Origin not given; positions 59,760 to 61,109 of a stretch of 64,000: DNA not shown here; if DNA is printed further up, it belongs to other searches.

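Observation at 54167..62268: FhuD/BtuF-type ABC importer wired to four radical SAM enzymes: candidate anaerobic tetrapyrrole or metal-chelate uptake-and-remodelling locus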

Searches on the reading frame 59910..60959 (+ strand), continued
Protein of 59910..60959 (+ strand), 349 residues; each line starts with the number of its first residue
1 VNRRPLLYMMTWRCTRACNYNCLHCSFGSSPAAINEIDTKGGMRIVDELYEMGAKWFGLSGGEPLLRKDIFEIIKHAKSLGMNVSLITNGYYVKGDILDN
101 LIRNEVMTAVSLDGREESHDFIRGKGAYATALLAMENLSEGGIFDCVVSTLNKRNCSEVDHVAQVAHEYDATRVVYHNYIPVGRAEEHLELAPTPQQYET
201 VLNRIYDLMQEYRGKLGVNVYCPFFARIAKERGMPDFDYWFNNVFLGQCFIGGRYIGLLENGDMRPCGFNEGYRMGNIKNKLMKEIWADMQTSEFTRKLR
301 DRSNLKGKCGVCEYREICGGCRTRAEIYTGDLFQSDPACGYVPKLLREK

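Call 38: search_solved_structures(query=A1, max_evalue=0.00001)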
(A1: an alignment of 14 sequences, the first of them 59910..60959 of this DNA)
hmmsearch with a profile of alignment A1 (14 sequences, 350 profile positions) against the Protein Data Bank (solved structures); distinct sequences matched with E-value up to 0.00001: 24.
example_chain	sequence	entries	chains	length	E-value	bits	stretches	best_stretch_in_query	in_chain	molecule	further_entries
6c8v_A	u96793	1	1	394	1.3e-24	90.2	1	15-344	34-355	Coenzyme PQQ synthesis protein E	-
6efn_A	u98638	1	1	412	6.6e-21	78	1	12-190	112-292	Sporulation killing factor maturation protein SkfB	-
5wgg_A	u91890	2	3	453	3.1e-14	56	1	2-299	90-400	Radical SAM domain protein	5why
7vob_C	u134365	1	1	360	3.5e-14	55.8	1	13-170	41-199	Cytosylglucuronate decarboxylase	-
7voc_C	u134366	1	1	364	3.6e-14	55.8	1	13-170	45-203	Cytosylglucuronate decarboxylase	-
4k37_A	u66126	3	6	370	9.2e-14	54.4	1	9-324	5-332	Anaerobic sulfatase-maturating enzyme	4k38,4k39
4k36_A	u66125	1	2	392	1.2e-13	54.1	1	9-324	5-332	Anaerobic sulfatase-maturating enzyme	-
9dfu_A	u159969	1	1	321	5e-10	42.2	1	11-181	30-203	Radical SAM core domain-containing protein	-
9gm3_A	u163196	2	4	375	6.7e-10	41.7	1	7-142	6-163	ChlB radical SAM domain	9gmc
7tol_A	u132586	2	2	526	7.8e-10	41.5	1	6-169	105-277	glycerol dibiphytanyl glycerol tetraether - macrocyclic archaeol synthase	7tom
6b4c_A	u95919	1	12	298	7.9e-10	41.5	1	11-156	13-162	Viperin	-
9dgw_A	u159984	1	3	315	9.2e-10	41.3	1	11-156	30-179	Radical SAM core domain-containing protein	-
7n7i_A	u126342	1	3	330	1e-09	41.2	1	11-156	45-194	Viperin-like enzyme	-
9dfn_A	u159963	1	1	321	1e-09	41.1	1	11-181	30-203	Radical SAM core domain-containing protein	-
9dfw_A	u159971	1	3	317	1.1e-09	41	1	11-156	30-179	Radical SAM core domain-containing protein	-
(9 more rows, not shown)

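Call 89: search_protein_families(library=ncbifam, proteins=[L023:13980-15395:+, L023:1969-3114:-, L017:3312-4388:+, L017:4568-6007:+, L028:7164-8324:+], max_evalue=1e-20)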
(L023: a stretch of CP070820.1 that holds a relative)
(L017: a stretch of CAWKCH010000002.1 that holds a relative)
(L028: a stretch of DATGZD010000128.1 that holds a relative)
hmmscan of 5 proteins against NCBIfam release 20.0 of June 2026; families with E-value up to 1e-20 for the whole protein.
L023:13980-15395:+ (471 aa): 29 families (the best 25 are shown)
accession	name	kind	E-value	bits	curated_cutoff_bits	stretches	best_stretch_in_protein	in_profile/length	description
TIGR04545.1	rSAM_ahbD_hemeb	equivalog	6.8e-92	308.5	500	1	118-465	1-337/339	heme b synthase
TIGR04053.2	TIGR04053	equivalog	4.2e-85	286.2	395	1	115-464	6-363/366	TIGR04053 family radical SAM/SPASM domain-containing protein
TIGR04055.1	rSAM_NirJ2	equivalog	1.1e-84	284.8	500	2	118-343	1-226/326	putative heme d1 biosynthesis radical SAM protein NirJ2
TIGR04054.1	rSAM_NirJ1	equivalog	2.5e-73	246.9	650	1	118-464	37-381/387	putative heme d1 biosynthesis radical SAM protein NirJ1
TIGR04051.1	rSAM_NirJ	equivalog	8.1e-71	238.8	515.45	1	118-464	3-347/354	heme d1 biosynthesis radical SAM protein NirJ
TIGR04347.1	pseudo_SAM_Halo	equivalog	6.3e-66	223.2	525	1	118-464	39-384/390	TIGR04347 family pseudo-SAM/SPASM protein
TIGR04546.1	rSAM_ahbC_deAc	equivalog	1.8e-64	217.9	650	1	118-464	40-384/390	12,18-didecarboxysiroheme deacetylase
TIGR04303.1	GeoRSP_rSAM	equivalog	2.1e-53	182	400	1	114-313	2-200/325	GeoRSP system radical SAM/SPASM protein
TIGR03962.1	mycofact_rSAM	equivalog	1.7e-48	165.6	265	1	113-318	8-213/339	mycofactocin radical SAM maturase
NF050035.1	rSAM_WgK_link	exception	1.4e-45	155.9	650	1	114-464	6-362/367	radical SAM/SPASM peptide maturase WgkB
TIGR02109.1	PQQ_syn_pqqE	equivalog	1.5e-44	152.4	381.35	1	113-288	3-179/358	pyrroloquinoline quinone biosynthesis protein PqqE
NF045574.1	sacti_mat_StsB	exception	8.5e-42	143.5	625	1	91-299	66-277/466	StsB family radical SAM/SPASM domain sactipeptide maturase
TIGR04103.1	rSAM_nif11_3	equivalog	2.9e-40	138.1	725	1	119-317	7-204/412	nif11-class peptide radical SAM maturase 3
TIGR04251.1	SCM_rSAM_ScmF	equivalog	3.8e-40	138.4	400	1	121-455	8-330/353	SynChlorMet cassette radical SAM/SPASM protein ScmF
TIGR04250.1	SCM_rSAM_ScmE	equivalog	5.6e-37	127.5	400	1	121-467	7-350/358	SynChlorMet cassette radical SAM/SPASM protein ScmE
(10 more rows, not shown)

L023:1969-3114:- (381 aa): 21 families
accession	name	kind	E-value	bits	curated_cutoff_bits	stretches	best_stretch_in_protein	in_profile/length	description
TIGR04545.1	rSAM_ahbD_hemeb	equivalog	2.9e-65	221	500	1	18-353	3-337/339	heme b synthase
TIGR04053.2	TIGR04053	equivalog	2.5e-55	188.2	395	1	11-243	5-238/366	TIGR04053 family radical SAM/SPASM domain-containing protein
TIGR04054.1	rSAM_NirJ1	equivalog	5.8e-51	173.3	650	1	10-210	33-233/387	putative heme d1 biosynthesis radical SAM protein NirJ1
TIGR04051.1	rSAM_NirJ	equivalog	8.7e-49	166.4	515.45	1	18-352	5-347/354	heme d1 biosynthesis radical SAM protein NirJ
TIGR04055.1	rSAM_NirJ2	equivalog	1.1e-48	166.4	500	1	16-353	1-324/326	putative heme d1 biosynthesis radical SAM protein NirJ2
TIGR04347.1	pseudo_SAM_Halo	equivalog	4.2e-48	164.5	525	1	8-221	33-246/390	TIGR04347 family pseudo-SAM/SPASM protein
TIGR04546.1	rSAM_ahbC_deAc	equivalog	1e-43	149.6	650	1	17-352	41-384/390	12,18-didecarboxysiroheme deacetylase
TIGR03962.1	mycofact_rSAM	equivalog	4.4e-37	128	265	1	13-209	11-212/339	mycofactocin radical SAM maturase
NF050035.1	rSAM_WgK_link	exception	4.6e-37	127.9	650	1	20-225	14-222/367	radical SAM/SPASM peptide maturase WgkB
NF045574.1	sacti_mat_StsB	exception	1.9e-36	125.9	625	1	13-183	94-265/466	StsB family radical SAM/SPASM domain sactipeptide maturase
TIGR04303.1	GeoRSP_rSAM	equivalog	5.2e-36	124.8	400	1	13-351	4-324/325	GeoRSP system radical SAM/SPASM protein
TIGR02109.1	PQQ_syn_pqqE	equivalog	2.2e-30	105.8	381.35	1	22-359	14-338/358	pyrroloquinoline quinone biosynthesis protein PqqE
TIGR04103.1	rSAM_nif11_3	equivalog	2.4e-27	95.6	725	1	18-199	8-192/412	nif11-class peptide radical SAM maturase 3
TIGR03942.1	sulfatase_rSAM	equivalog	3.5e-27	95.4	349.45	1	23-340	9-331/363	anaerobic sulfatase maturase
TIGR04340.1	rSAM_ACGX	hypoth_equivalog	5.8e-26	91.5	400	1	18-353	6-339/341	radical SAM/SPASM domain protein, ACGX system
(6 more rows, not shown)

L017:3312-4388:+ (358 aa): 24 families
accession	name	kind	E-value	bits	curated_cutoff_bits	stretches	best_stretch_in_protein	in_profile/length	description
TIGR04545.1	rSAM_ahbD_hemeb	equivalog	2.3e-70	237.7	500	1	10-351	2-339/339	heme b synthase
TIGR04053.2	TIGR04053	equivalog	1e-64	219.1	395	1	6-351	7-366/366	TIGR04053 family radical SAM/SPASM domain-containing protein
TIGR04055.1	rSAM_NirJ2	equivalog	1.6e-54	185.6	500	1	10-349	2-324/326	putative heme d1 biosynthesis radical SAM protein NirJ2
TIGR04054.1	rSAM_NirJ1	equivalog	3e-54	184.1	650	1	4-348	34-381/387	putative heme d1 biosynthesis radical SAM protein NirJ1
TIGR04347.1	pseudo_SAM_Halo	equivalog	2.6e-49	168.5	525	1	11-214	41-246/390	TIGR04347 family pseudo-SAM/SPASM protein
TIGR04051.1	rSAM_NirJ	equivalog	3.2e-48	164.5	515.45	1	12-348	6-347/354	heme d1 biosynthesis radical SAM protein NirJ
TIGR04546.1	rSAM_ahbC_deAc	equivalog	2.6e-44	151.6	650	1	10-349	41-385/390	12,18-didecarboxysiroheme deacetylase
TIGR03962.1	mycofact_rSAM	equivalog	2.1e-41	142.3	265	1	6-203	11-213/339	mycofactocin radical SAM maturase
NF050035.1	rSAM_WgK_link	exception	5.5e-38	130.9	650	1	15-220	16-223/367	radical SAM/SPASM peptide maturase WgkB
NF045574.1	sacti_mat_StsB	exception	2.1e-35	122.5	625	1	9-177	97-266/466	StsB family radical SAM/SPASM domain sactipeptide maturase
TIGR02109.1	PQQ_syn_pqqE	equivalog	9.3e-33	113.6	381.35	1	15-353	14-336/358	pyrroloquinoline quinone biosynthesis protein PqqE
NF041298.1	rSAM_mat_DynA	equivalog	2.5e-32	112.2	450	1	14-351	7-343/356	dynobactin maturation radical SAM/SPASM protein DynA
TIGR04303.1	GeoRSP_rSAM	equivalog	2.2e-31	109.6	400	1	9-347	6-324/325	GeoRSP system radical SAM/SPASM protein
TIGR04340.1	rSAM_ACGX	hypoth_equivalog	2.9e-30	105.7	400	1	11-347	6-337/341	radical SAM/SPASM domain protein, ACGX system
TIGR04250.1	SCM_rSAM_ScmE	equivalog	5.9e-28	97.8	400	1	15-346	10-344/358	SynChlorMet cassette radical SAM/SPASM protein ScmE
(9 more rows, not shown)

L017:4568-6007:+ (479 aa): 17 families
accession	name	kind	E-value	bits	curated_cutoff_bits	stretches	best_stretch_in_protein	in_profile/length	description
TIGR02026.1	BchE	equivalog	1.5e-77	261.6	481.35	1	18-449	1-438/497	magnesium-protoporphyrin IX monomethyl ester anaerobic oxidative cyclase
TIGR03471.1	HpnJ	equivalog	5.3e-73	246.5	577.6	1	41-470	37-464/472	hopanoid biosynthesis associated radical SAM protein HpnJ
NF050148.1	rSAM_ApyD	equivalog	2e-68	231.4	750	1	32-392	19-389/645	RiPP biosynthesis radical SAM protein ApyD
NF038361.1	rSAM_Sden_1168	equivalog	7.7e-55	186.5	575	1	17-447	63-523/560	Sden_1168 family B12-binding radical SAM P-methyltransferase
TIGR04479.1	bcpD_PhpK_rSAM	subfamily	5.7e-48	163.5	600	1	36-377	70-412/504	PhpK family radical SAM P-methyltransferase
TIGR04014.1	B12_SAM_MJ_0865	equivalog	1.3e-45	156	360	1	90-398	56-360/434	methyl-coenzyme M reductase glutamine C-methyltransferase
TIGR04072.2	rSAM_ladder_B12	equivalog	8.2e-43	146.6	360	1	38-401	18-377/443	lipid biosynthesis B12-binding/radical SAM protein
TIGR04367.1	HpnR_B12_rSAM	equivalog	2.5e-41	141.8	650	1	33-476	17-449/490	hopanoid C-3 methylase HpnR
TIGR04013.1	B12_SAM_MJ_1487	hypoth_equivalog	8.7e-39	133.4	251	1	43-395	15-356/382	TIGR04013 family B12-binding domain/radical SAM domain-containing protein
TIGR03975.1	rSAM_ocin_1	subfamily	2.1e-38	132.2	281.85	1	70-374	120-430/606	RiPP maturation radical SAM C-methyltransferase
TIGR04385.1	B12_rSAM_cofa1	equivalog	9e-37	127.3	450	1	18-374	1-364/438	B12 lower ligand biosynthesis radical SAM protein BzaD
NF033712.0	B12_rSAM_KedN5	subfamily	5.8e-36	123.9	700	1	38-369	17-365/624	KedN5 family methylcobalamin-dependent radical SAM C-methyltransferase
NF033070.1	rSAM_AprD4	equivalog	2.1e-35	122.5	500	1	185-428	173-421/456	AprD4 family radical SAM diol-dehydratase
TIGR04295.1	B12_rSAM_oligo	hypoth_equivalog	8e-29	100.6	400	1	38-332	25-319/422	TIGR04295 family B12-binding domain-containing radical SAM protein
NF040542.1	rSAM_RCCLKC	equivalog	7e-26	91.3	450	1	41-374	16-350/423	arsinothricin biosynthesis radical SAM protein ArsL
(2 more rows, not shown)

L028:7164-8324:+ (386 aa): 8 families
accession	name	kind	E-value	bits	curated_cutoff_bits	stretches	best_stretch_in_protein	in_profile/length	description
NF003372.0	PRK04447.1-5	equivalog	2.3e-121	404.8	306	1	35-382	7-348/350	hypothetical protein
TIGR00303.2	TIGR00303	equivalog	1.9e-118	395.5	240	1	40-376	1-334/334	nicotinate mononucleotide-dependent phosphoribosyltransferase CobT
NF003368.0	PRK04447.1-1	equivalog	2e-109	365.9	423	1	47-384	3-334/337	hypothetical protein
NF003373.0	PRK04447.1-6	equivalog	3.2e-90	302.8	459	1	31-380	6-359/367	hypothetical protein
NF003374.0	PRK04447.1-7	equivalog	3.1e-89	299.4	522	1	37-380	9-342/349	hypothetical protein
NF003370.0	PRK04447.1-3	equivalog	1.4e-80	270.9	687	1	46-384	15-341/347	hypothetical protein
NF003371.0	PRK04447.1-4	equivalog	9.2e-74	248.7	434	1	48-359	4-309/337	hypothetical protein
NF003369.0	PRK04447.1-2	equivalog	6.4e-61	206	420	1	42-383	31-386/394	hypothetical protein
